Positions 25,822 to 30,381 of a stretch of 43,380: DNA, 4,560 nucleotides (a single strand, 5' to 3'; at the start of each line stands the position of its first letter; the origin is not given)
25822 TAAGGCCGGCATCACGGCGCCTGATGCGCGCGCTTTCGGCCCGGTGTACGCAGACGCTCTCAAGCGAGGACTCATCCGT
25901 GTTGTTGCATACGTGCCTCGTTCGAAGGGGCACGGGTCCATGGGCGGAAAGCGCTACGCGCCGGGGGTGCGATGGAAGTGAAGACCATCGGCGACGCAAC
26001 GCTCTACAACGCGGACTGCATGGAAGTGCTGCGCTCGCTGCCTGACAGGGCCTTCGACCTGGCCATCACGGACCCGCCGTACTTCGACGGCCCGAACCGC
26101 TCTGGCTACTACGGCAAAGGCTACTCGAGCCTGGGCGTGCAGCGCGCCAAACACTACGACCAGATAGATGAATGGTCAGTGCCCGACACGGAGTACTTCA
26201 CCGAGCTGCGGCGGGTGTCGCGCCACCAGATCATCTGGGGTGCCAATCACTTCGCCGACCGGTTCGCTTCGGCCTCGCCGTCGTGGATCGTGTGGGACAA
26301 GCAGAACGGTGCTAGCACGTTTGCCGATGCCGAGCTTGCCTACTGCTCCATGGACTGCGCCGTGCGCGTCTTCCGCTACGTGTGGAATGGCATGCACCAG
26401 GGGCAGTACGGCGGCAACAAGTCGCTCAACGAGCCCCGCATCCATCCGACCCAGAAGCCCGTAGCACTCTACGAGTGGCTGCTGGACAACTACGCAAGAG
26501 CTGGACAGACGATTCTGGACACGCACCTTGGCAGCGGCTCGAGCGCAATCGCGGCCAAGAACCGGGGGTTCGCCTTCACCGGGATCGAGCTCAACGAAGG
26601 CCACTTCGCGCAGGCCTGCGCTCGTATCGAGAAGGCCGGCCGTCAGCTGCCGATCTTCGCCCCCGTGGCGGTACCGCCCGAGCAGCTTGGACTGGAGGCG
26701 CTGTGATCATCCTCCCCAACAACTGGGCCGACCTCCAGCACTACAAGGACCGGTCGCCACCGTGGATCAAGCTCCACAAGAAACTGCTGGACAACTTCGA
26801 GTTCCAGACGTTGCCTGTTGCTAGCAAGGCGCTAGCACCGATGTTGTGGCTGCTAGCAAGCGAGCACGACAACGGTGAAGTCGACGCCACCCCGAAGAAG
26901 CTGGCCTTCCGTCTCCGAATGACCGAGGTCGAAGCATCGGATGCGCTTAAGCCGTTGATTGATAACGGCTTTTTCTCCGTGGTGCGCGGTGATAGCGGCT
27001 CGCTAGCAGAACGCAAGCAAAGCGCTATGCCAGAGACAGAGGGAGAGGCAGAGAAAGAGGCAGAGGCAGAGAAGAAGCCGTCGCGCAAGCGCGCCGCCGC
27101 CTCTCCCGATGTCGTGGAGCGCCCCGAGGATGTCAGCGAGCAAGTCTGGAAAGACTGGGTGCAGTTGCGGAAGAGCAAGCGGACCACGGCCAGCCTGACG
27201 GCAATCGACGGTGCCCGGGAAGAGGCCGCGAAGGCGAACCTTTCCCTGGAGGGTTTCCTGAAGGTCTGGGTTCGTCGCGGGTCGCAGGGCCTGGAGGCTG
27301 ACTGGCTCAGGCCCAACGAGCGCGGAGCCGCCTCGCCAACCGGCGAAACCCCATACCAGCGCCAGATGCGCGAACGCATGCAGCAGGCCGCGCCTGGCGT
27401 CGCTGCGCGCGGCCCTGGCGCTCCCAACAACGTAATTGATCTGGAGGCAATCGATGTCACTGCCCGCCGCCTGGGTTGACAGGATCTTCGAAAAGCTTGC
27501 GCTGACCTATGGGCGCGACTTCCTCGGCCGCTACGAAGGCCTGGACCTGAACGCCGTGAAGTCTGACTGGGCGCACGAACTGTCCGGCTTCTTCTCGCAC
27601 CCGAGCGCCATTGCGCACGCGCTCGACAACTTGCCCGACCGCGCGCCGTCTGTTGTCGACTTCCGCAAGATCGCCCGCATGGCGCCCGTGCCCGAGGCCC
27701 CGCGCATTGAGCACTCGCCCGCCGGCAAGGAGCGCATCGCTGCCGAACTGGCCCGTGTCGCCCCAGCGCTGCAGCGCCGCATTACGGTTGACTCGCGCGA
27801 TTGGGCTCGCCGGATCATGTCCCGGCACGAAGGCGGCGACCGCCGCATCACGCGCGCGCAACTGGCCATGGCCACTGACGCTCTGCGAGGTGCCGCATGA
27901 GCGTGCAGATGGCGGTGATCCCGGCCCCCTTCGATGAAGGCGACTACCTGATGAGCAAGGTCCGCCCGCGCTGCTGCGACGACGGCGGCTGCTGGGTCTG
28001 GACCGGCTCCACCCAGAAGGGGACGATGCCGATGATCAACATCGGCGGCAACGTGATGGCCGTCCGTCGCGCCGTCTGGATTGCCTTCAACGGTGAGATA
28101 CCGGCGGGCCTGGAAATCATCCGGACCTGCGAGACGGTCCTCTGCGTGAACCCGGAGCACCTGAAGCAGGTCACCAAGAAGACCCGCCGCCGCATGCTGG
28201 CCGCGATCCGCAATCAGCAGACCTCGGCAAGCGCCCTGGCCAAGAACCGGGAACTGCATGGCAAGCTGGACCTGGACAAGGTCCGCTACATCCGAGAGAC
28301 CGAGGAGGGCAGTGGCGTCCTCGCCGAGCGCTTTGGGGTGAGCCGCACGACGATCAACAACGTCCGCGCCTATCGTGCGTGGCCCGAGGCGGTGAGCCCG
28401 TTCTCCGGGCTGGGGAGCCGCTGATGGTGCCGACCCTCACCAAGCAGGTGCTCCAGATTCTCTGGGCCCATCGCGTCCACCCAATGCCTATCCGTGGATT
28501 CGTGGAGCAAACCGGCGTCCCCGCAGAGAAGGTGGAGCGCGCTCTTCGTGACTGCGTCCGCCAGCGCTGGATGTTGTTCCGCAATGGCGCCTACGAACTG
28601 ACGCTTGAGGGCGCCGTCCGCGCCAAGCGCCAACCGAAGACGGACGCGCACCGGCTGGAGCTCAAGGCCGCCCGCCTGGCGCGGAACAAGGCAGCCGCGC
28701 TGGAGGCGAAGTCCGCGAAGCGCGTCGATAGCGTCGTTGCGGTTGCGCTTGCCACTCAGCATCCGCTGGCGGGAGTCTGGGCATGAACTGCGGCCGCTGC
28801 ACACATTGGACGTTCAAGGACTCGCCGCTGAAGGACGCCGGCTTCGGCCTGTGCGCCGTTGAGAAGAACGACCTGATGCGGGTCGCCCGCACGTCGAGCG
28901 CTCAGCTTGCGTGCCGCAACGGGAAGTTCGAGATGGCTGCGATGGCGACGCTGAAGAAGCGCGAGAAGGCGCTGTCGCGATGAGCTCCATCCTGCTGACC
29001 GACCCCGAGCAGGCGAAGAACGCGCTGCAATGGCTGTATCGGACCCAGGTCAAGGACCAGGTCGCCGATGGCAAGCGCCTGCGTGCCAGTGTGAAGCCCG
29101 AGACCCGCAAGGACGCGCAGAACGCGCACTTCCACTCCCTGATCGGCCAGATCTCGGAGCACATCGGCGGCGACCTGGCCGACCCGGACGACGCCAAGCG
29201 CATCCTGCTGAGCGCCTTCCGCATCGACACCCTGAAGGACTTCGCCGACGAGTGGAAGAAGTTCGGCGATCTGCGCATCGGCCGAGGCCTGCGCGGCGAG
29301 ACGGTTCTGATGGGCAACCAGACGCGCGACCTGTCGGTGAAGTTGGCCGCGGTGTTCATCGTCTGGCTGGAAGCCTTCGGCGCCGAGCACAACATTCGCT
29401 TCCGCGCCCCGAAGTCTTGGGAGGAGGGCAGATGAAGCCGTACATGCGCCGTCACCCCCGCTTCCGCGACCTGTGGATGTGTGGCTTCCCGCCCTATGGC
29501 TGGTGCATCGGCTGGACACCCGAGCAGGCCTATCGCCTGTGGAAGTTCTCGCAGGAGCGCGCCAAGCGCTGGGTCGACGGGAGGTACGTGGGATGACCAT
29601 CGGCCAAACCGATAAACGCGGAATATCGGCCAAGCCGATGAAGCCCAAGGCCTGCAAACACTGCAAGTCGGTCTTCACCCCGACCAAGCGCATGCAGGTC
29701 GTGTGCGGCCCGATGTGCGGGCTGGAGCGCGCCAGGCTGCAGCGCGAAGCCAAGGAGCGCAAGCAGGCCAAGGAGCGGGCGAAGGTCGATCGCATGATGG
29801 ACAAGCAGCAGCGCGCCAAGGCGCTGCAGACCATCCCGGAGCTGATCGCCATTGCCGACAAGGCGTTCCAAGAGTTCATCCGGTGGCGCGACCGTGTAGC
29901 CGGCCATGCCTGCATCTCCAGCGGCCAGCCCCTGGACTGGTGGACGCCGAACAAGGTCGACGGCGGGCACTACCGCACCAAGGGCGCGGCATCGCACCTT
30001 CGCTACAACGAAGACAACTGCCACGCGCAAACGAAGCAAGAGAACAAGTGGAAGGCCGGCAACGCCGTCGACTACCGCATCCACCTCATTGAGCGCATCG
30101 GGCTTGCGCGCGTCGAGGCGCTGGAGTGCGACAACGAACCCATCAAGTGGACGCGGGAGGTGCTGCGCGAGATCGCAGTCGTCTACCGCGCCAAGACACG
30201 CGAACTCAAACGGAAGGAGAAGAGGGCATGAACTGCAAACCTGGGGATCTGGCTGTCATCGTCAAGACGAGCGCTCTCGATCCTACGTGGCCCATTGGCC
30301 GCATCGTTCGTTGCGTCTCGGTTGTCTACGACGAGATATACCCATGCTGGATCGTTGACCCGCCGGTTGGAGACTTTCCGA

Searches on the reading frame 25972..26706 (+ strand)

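Call 73: search_protein_families(library=phrogs, proteins=[window:25972-26706:+], max_evalue=0.001)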
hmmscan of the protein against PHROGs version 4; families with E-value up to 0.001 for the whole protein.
window:25972-26706:+ (244 aa): 13 families
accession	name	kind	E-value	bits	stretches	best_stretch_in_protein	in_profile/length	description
phrog_67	-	other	6e-52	178.7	1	5-230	120-354/743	DNA methyltransferase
phrog_23224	-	other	5.3e-39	135.3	1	10-225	69-298/305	DNA methyltransferase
phrog_18293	-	other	6.7e-20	72.2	1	154-223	42-111/119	methyltransferase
phrog_498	-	other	5.2e-19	69.2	1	23-222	218-423/633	DNA methyltransferase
phrog_3008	-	other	3.5e-16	60.2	1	155-225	147-217/244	DNA methyltransferase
phrog_6952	-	other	4e-11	44.1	1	155-220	111-176/181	DNA methyltransferase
phrog_6025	-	other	7.1e-11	43.1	1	5-51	8-55/192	DNA methyltransferase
phrog_23148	-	unknown function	2e-08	35.5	1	156-234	83-161/165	-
phrog_23085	-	unknown function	8.7e-08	32.9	1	156-212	42-98/138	-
phrog_18146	-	other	1.6e-07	31.6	1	164-209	55-101/452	DNA methyltransferase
phrog_12517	-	unknown function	3.3e-06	27.5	0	165-213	93-141/316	-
phrog_8769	-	other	5.8e-06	27.1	1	180-221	14-55/71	methyltransferase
phrog_12862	-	unknown function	0.00017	22.5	1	9-37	3-31/149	-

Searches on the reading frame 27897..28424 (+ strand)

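Call 73: search_protein_families(library=phrogs, proteins=[window:27897-28424:+], max_evalue=0.001)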
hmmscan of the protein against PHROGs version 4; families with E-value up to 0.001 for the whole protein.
window:27897-28424:+ (175 aa): 8 families
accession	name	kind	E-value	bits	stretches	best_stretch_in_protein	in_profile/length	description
phrog_1872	-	DNA, RNA and nucleotide metabolism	1e-22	81.8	1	16-112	17-122/166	endonuclease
phrog_826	-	DNA, RNA and nucleotide metabolism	9.1e-20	72.3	1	18-103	74-160/281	HNH endonuclease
phrog_3593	-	DNA, RNA and nucleotide metabolism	2.3e-16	61.1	1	19-110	60-150/210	HNH endonuclease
phrog_4842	-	DNA, RNA and nucleotide metabolism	1.5e-14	55.1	1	24-95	69-141/154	HNH endonuclease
phrog_6254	-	DNA, RNA and nucleotide metabolism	4.3e-13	50.8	1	27-157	9-148/154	HNH endonuclease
phrog_59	-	DNA, RNA and nucleotide metabolism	1.2e-11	45.6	1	28-165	154-275/423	HNH endonuclease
phrog_1492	-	DNA, RNA and nucleotide metabolism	0.00015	22.1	1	47-95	101-153/414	HNH endonuclease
phrog_10495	-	DNA, RNA and nucleotide metabolism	0.0003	21.9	1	49-99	3-53/63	HNH endonuclease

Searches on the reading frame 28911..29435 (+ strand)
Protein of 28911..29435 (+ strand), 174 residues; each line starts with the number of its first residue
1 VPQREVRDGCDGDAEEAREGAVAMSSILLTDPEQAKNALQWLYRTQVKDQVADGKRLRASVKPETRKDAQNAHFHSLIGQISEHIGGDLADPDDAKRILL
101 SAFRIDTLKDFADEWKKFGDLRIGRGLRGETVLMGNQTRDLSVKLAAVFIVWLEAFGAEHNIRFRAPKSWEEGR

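Call 73: search_protein_families(library=phrogs, proteins=[window:28911-29435:+], max_evalue=0.001)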
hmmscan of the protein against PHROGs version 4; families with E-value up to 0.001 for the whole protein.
window:28911-29435:+ (174 aa): 1 family
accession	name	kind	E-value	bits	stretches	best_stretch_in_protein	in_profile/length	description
phrog_72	-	DNA, RNA and nucleotide metabolism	1.6e-24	87.9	1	20-171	5-149/161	NinB/ Orf homologous recombination mediator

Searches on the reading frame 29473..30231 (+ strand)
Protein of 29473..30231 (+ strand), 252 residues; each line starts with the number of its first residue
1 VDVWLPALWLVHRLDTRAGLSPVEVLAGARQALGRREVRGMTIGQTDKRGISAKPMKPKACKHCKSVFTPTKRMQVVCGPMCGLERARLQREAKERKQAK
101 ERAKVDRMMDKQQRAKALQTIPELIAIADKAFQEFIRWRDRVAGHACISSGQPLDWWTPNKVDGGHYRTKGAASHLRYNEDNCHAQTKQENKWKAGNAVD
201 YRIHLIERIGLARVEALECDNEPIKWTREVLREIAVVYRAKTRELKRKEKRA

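Call 73: search_protein_families(library=phrogs, proteins=[window:29473-30231:+], max_evalue=0.001)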
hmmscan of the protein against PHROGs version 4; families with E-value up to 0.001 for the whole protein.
window:29473-30231:+ (252 aa): 5 families
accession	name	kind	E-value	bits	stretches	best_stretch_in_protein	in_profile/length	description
phrog_171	-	DNA, RNA and nucleotide metabolism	7.1e-68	231.3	1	49-251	27-227/452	NinG/ Rap DNA junction specific endonuclease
phrog_5034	-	DNA, RNA and nucleotide metabolism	2.5e-30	106.4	1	114-249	4-134/138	NinG/ Rap DNA junction specific endonuclease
phrog_12986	-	unknown function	2.9e-22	80.2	1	56-186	4-129/130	-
phrog_4916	-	unknown function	5.8e-14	52.6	1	191-250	9-68/71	-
phrog_1333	-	unknown function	0.00011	23.4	1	36-100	80-142/166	-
